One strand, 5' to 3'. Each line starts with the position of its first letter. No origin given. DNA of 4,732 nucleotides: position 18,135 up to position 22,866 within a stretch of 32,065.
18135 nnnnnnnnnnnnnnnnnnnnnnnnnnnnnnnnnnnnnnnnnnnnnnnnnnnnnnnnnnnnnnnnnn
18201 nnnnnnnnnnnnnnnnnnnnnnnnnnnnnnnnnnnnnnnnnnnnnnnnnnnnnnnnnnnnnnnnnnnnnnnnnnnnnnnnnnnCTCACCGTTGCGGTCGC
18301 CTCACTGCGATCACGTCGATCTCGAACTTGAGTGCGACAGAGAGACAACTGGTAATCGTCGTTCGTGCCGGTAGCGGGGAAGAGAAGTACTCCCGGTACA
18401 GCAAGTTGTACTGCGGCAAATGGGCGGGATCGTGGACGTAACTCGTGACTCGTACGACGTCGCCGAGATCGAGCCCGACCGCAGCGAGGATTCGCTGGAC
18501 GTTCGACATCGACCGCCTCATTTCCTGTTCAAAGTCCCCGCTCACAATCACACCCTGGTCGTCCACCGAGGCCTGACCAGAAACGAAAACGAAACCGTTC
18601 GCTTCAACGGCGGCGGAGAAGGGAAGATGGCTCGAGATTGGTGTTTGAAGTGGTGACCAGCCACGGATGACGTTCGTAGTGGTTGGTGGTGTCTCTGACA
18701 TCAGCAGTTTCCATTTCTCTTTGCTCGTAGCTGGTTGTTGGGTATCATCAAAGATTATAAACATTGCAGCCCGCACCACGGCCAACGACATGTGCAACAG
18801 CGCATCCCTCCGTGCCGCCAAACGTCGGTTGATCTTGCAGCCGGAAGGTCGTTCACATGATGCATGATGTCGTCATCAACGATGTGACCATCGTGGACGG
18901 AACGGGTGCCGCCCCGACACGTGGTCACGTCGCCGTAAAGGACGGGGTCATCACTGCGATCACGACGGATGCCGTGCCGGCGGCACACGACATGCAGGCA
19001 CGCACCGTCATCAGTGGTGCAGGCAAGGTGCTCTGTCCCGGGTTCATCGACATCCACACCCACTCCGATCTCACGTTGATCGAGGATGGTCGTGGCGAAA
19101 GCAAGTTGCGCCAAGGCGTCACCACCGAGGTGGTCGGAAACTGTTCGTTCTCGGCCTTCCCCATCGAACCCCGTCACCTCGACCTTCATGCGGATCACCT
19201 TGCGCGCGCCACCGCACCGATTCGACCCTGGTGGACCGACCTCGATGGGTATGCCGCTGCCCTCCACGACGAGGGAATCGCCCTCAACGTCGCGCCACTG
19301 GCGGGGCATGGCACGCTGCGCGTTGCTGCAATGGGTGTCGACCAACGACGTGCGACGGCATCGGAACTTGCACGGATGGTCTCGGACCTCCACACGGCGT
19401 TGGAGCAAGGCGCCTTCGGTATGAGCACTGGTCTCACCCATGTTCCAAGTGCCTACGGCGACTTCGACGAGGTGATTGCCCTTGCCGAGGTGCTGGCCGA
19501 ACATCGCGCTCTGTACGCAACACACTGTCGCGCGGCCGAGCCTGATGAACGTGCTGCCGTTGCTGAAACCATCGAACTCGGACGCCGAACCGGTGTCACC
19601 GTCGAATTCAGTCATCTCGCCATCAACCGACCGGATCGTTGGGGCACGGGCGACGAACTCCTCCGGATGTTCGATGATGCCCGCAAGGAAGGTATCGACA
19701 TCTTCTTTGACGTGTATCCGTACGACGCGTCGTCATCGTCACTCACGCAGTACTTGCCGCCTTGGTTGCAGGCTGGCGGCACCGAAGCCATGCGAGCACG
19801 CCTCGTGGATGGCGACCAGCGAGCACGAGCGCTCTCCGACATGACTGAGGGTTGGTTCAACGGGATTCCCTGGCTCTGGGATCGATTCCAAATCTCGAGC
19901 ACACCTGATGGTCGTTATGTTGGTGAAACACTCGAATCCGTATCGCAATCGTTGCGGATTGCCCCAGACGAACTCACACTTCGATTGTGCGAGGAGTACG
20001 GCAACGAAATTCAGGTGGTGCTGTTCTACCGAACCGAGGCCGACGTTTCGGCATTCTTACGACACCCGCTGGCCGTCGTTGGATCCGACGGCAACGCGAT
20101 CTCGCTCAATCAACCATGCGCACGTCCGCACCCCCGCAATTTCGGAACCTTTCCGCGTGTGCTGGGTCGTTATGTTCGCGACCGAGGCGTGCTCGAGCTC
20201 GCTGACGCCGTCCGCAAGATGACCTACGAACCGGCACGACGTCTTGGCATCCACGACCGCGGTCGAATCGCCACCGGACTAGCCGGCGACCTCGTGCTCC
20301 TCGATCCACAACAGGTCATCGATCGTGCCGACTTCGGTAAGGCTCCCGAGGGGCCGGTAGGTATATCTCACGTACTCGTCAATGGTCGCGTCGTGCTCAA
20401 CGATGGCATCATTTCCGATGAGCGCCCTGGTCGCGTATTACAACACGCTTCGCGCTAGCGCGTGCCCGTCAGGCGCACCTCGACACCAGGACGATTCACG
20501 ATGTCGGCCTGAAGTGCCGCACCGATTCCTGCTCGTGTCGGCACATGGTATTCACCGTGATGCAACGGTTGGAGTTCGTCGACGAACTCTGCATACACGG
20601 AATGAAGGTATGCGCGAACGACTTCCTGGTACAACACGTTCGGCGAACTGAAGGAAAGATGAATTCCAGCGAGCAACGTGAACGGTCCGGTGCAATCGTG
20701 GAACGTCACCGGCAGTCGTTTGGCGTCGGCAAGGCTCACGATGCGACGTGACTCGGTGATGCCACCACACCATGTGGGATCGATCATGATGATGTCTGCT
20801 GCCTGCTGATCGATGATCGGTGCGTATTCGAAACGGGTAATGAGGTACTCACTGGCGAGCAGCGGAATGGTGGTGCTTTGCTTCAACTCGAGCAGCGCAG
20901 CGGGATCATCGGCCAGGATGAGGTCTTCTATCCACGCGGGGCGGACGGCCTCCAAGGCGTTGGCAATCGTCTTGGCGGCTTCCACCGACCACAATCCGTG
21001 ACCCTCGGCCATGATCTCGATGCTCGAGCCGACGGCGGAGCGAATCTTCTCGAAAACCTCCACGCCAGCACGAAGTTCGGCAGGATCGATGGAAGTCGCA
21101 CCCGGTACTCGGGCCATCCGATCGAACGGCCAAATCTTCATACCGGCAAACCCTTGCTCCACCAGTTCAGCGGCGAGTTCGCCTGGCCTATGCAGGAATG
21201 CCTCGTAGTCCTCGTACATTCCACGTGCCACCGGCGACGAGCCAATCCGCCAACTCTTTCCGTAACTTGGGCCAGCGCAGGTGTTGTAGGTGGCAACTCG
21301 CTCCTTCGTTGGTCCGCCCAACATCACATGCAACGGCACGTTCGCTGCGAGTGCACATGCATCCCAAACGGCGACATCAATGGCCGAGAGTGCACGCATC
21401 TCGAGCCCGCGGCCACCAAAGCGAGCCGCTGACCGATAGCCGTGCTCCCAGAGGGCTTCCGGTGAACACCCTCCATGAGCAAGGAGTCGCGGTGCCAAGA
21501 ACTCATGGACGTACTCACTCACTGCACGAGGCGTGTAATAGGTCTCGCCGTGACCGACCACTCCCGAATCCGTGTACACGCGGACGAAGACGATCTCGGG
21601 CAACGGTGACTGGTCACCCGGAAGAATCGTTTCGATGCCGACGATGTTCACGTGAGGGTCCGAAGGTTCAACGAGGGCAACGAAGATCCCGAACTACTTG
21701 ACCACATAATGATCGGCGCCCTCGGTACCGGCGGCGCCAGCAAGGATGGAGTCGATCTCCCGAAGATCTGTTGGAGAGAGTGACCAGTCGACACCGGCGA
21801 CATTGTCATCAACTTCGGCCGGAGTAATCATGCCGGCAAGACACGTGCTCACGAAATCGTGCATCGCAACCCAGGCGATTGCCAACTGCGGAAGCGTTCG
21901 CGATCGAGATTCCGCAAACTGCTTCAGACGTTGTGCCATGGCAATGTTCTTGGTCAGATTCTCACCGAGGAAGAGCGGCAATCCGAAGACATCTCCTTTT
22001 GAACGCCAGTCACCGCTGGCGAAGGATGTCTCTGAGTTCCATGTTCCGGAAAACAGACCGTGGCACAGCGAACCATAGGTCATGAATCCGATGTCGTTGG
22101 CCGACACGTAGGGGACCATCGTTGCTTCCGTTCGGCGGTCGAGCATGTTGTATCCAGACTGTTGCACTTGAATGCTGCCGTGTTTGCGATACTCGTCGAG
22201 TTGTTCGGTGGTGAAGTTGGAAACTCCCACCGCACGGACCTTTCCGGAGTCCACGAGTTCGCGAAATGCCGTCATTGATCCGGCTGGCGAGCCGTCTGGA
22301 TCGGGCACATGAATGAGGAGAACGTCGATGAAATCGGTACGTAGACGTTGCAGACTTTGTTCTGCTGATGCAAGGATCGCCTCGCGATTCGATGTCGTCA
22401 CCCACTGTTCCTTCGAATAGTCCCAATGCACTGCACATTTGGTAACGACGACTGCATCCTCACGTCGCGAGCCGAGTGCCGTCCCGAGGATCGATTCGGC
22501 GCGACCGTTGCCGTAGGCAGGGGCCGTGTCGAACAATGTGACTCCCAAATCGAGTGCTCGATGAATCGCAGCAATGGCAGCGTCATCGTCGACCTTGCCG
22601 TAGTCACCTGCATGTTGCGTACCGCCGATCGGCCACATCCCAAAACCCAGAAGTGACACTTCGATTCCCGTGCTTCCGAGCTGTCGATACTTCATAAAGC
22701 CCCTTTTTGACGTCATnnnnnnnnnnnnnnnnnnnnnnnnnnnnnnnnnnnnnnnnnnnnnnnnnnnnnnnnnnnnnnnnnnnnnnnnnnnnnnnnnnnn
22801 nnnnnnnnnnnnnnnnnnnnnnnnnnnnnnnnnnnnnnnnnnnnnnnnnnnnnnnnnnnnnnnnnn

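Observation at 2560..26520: Seven copies of a 12-bp dyad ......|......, covering the 5' end of every island transcription unit except the second SWEET-like gene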

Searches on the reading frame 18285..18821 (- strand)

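Call 5: search_protein_families(library=pfam, proteins=[window:18285-18821:-])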
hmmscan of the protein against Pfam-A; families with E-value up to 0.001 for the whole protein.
window:18285-18821:- (178 aa): 1 family
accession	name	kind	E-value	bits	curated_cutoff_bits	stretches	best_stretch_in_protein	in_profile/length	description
PF01042.26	Ribonuc_L-PSP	-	4.5e-25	88.4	27.3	1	64-173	7-120/121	Endoribonuclease L-PSP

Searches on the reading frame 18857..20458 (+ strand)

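Call 5: search_protein_families(library=pfam, proteins=[window:18857-20458:+])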
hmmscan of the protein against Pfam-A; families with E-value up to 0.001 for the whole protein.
window:18857-20458:+ (533 aa): 2 families
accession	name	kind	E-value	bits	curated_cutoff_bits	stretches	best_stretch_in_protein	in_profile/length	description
PF07969.17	Amidohydro_3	-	4e-21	76.5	29.7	2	395-513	357-471/472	Amidohydrolase family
PF01979.26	Amidohydro_1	-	9.2e-12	45.3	25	1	438-513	275-345/345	Amidohydrolase family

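Call 63: search_protein_families(library=ncbifam, proteins=[window:18857-20458:+], max_evalue=1e-10)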
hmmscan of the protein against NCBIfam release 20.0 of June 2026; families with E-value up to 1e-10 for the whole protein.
window:18857-20458:+ (533 aa): 8 families
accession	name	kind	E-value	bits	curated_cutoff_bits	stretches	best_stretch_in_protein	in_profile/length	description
NF006560.0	PRK09061.1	subfamily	1.3e-53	182.1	340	2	420-528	397-511/517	amidohydrolase family protein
NF004839.0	PRK06189.1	equivalog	2.3e-13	49.6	631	0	1-71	1-64/451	allantoinase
TIGR00857.1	pyrC_multi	subfamily_domain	1.7e-12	47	279.05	0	21-70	4-48/412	dihydroorotase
NF011990.0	PRK15446.2-6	subfamily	1.8e-12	46.7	233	0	441-515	321-384/390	alpha-D-ribose 1-methylphosphonate 5-triphosphate diphosphatase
TIGR02318.1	phosphono_phnM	equivalog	2.9e-11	42.9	390.55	0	443-488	317-362/376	phosphonate metabolism protein PhnM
NF006689.0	PRK09237.1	equivalog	6.5e-11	41.4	371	0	2-92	2-90/383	amidohydrolase/deacetylase family metallohydrolase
TIGR03178.1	allantoinase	equivalog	7.9e-11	41.4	357.85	0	4-70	1-60/441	allantoinase AllB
NF011984.0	PRK15446.1-5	equivalog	9.8e-11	41.1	260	0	442-482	319-359/379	alpha-D-ribose 1-methylphosphonate 5-triphosphate diphosphatase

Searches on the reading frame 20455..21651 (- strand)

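Call 5: search_protein_families(library=pfam, proteins=[window:20455-21651:-])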
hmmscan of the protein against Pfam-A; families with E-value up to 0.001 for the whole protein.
window:20455-21651:- (398 aa): 2 families
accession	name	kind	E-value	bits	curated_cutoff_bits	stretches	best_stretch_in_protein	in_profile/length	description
PF13378.12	MR_MLE_C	-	2.1e-50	171.9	29.4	1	158-383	4-218/219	Enolase C-terminal domain-like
PF02746.21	MR_MLE_N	-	1.8e-13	51.1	22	1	20-112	28-117/117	Mandelate racemase / muconate lactonizing enzyme, N-terminal domain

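Call 63: search_protein_families(library=ncbifam, proteins=[window:20455-21651:-], max_evalue=1e-10)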
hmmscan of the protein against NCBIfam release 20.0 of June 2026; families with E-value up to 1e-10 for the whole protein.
window:20455-21651:- (398 aa): 9 families
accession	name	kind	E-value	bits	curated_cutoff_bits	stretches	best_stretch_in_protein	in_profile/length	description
NF010624.0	PRK14017.1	equivalog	3.3e-49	168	311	2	159-382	131-354/382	galactonate dehydratase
NF040790.2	glucon_galact_dh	equivalog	4.2e-47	160.8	750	1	20-388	25-369/390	bifunctional D-gluconate/D-galactonate dehydratase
NF043051.1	ManoateDhtManD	equivalog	4.3e-43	147.6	550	1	15-385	12-380/403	D-mannonate dehydratase ManD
NF011654.0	PRK15072.1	subfamily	4.5e-40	137.7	430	1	15-384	12-380/404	D-galactonate dehydratase family protein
NF040866.1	AraD_Arch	equivalog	1.4e-36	126.3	650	1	19-387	33-368/372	arabinonate dehydratase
NF047820.1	TalGalacDh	equivalog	8e-31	107.3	500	2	195-382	181-358/371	L-talarate/galactarate dehydratase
NF011968.0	PRK15440.1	equivalog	1.5e-24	86.7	393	1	191-320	190-321/395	L-rhamnonate dehydratase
TIGR02534.1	mucon_cyclo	subfamily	4.4e-19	68.8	334.95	1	193-386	170-363/368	muconate/chloromuconate family cycloisomerase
NF043002.1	HProlDhtase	equivalog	8.4e-11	41.3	500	0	23-124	36-138/366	cis-3-hydroxy-L-proline dehydratase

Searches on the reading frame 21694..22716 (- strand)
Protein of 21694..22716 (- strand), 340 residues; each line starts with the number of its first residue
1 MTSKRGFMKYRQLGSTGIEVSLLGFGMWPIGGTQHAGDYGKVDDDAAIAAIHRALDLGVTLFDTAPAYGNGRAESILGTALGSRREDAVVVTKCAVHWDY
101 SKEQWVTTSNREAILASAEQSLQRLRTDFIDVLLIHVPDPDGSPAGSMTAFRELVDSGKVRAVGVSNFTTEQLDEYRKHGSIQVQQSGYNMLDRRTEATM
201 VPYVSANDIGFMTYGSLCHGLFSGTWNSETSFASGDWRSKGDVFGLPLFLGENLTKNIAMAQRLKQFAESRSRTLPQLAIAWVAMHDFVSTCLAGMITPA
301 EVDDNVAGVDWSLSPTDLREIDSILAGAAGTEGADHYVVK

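Call 5: search_protein_families(library=pfam, proteins=[window:21694-22716:-])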
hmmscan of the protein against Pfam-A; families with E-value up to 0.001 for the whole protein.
window:21694-22716:- (340 aa): 1 family
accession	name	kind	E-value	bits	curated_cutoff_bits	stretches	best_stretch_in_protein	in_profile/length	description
PF00248.27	Aldo_ket_red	-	9.6e-66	222.2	24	1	23-325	2-290/291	Aldo/keto reductase family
